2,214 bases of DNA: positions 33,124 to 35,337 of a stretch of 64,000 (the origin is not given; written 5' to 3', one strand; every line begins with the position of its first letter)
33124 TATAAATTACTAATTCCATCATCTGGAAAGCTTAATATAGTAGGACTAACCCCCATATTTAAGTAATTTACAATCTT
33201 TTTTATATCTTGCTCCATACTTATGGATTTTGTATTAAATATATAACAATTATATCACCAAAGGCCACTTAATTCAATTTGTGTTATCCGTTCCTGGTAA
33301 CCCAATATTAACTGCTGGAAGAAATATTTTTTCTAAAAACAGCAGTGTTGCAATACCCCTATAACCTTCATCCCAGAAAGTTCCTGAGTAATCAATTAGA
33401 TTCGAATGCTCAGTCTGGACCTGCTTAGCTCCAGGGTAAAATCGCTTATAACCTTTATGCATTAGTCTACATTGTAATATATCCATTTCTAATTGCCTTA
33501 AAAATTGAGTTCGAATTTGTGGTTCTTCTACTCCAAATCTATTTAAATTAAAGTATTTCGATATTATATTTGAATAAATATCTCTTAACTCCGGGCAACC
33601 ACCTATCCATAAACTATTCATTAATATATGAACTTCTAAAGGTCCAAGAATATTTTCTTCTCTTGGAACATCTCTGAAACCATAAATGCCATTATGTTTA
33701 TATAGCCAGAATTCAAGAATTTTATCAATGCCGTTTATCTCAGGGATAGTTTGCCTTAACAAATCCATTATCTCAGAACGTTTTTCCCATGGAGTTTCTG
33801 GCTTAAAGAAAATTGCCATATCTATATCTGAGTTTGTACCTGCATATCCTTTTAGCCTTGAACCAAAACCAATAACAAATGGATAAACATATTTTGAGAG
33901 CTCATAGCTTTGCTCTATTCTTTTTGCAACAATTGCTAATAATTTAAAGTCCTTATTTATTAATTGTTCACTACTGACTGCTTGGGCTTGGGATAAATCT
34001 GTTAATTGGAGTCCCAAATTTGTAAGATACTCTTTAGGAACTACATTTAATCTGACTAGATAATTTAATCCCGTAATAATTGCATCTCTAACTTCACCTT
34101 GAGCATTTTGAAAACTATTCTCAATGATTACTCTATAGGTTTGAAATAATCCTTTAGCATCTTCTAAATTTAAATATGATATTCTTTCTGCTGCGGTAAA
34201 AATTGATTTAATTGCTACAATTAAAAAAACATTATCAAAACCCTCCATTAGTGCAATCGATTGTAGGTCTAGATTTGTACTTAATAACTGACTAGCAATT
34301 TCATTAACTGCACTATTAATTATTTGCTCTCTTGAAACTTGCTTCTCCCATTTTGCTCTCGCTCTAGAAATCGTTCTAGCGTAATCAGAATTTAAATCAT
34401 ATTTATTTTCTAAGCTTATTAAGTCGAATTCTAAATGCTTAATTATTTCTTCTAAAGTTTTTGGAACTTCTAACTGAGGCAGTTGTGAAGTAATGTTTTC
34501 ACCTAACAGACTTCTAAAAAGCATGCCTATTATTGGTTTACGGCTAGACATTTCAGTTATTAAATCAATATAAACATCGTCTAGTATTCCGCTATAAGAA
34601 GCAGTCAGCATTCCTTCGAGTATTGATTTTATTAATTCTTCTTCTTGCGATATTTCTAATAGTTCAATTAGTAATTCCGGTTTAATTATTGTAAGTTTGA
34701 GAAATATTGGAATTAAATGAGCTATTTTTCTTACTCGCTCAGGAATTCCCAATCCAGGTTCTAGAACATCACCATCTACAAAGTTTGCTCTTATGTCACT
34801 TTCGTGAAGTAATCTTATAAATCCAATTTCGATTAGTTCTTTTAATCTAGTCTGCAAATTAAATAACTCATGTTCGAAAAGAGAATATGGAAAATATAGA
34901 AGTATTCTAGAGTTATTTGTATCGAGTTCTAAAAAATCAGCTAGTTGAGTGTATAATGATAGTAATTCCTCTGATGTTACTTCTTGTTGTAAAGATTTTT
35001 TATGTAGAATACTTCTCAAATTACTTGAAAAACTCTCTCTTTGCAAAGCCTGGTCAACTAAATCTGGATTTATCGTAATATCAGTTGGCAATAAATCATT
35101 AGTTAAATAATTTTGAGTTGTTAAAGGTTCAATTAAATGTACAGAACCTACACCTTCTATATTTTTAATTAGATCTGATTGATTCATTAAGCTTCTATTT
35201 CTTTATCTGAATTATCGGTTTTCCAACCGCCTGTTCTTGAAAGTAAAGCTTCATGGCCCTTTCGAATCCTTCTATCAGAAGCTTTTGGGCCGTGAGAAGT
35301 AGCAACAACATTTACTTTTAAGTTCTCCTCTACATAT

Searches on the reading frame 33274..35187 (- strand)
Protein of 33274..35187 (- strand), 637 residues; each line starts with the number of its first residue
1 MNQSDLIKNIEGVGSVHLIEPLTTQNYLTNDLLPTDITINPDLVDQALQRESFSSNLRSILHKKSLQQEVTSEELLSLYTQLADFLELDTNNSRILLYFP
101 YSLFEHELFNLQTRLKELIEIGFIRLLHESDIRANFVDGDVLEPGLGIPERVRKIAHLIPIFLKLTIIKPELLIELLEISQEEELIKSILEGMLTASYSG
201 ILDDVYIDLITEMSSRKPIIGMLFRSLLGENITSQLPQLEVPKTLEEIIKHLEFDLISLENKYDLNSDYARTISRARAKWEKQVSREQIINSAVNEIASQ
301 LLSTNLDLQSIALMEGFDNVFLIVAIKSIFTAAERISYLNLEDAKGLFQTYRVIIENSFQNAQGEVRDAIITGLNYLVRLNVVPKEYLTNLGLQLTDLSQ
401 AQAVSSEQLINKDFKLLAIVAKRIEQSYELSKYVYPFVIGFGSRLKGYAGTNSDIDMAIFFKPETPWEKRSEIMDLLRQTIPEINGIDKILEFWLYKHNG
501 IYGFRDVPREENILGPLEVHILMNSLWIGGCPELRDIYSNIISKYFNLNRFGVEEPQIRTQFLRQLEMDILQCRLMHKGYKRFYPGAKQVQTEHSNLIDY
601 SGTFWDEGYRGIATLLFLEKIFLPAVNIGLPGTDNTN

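Call 105: find_homologous_proteins(query=window:33274-35187:-, max_evalue=1e-20)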
Query window:33274-35187:- (637 aa): 96 proteins with E <= 1e-20 among 8000 candidates.
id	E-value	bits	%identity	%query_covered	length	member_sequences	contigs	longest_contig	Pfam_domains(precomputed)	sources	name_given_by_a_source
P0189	0.0e+0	1399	100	100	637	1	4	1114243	PF18765.8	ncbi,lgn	-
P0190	3.7e-136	474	39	94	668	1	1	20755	-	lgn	-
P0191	6.2e-129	450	39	97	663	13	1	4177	-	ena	-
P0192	7.9e-127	443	37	98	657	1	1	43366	PF18765.8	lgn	-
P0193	2.0e-120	422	34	96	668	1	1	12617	-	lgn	-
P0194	9.1e-118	413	37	94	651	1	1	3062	-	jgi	jgi:hypothetical protein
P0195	2.9e-111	392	37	91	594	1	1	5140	-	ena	-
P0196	1.7e-108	383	35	93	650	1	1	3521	-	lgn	-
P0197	5.7e-108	381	43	57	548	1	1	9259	-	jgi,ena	-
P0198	8.6e-107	377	37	94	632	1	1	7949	-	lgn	-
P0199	8.8e-105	370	32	94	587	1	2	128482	PF18765.8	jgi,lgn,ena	-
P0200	2.1e-104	369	35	96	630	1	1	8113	-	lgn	-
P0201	4.1e-102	362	36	94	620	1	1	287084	-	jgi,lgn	jgi:hypothetical protein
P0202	1.1e-101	360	35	93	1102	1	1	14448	PF00709.28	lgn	-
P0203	1.3e-94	337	33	93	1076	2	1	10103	PF00709.28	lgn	-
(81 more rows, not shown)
